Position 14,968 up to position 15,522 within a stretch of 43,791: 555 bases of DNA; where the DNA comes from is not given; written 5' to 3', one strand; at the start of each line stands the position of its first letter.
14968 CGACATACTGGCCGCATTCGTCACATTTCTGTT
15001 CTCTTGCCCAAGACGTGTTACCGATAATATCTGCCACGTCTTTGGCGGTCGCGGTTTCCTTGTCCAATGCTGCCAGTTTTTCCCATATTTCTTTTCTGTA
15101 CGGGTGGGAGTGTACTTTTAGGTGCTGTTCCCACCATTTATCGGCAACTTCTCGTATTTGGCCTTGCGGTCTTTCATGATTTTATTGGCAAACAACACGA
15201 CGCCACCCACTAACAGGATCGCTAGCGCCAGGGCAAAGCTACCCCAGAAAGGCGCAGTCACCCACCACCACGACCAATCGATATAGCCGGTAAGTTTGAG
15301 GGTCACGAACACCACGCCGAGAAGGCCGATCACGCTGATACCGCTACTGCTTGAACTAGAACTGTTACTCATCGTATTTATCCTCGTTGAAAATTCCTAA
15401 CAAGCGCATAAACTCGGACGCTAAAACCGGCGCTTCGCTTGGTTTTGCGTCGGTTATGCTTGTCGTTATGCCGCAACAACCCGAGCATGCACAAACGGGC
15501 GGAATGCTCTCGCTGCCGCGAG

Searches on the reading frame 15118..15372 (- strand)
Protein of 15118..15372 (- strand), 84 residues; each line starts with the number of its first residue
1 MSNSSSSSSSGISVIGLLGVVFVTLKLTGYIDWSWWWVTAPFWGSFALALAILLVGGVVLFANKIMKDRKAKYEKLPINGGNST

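Call 60: search_protein_families(library=pfam, proteins=[window:15118-15372:-], max_evalue=0.01)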
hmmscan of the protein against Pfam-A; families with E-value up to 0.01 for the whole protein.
window:15118-15372:- (84 aa): 2 families
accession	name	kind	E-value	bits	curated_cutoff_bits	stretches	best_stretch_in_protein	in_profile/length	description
PF10269.14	Tmemb_185A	-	6.4e-05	23.2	23.1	1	25-64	1-40/252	Transmembrane Fragile-X-F protein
PF07332.16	Phage_holin_3_6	-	0.0074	16.8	28.4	1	12-67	43-93/116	Putative Actinobacterial Holin-X, holin superfamily III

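Call 61: search_protein_families(library=phrogs, proteins=[window:15118-15372:-], max_evalue=0.001)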
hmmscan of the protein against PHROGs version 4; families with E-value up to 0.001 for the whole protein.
window:15118-15372:- (84 aa): 2 families
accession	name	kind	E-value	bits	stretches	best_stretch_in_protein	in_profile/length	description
phrog_1374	-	unknown function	1.8e-23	83.1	1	2-73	6-77/89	-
phrog_20229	-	unknown function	2.5e-08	35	1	15-75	4-62/93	-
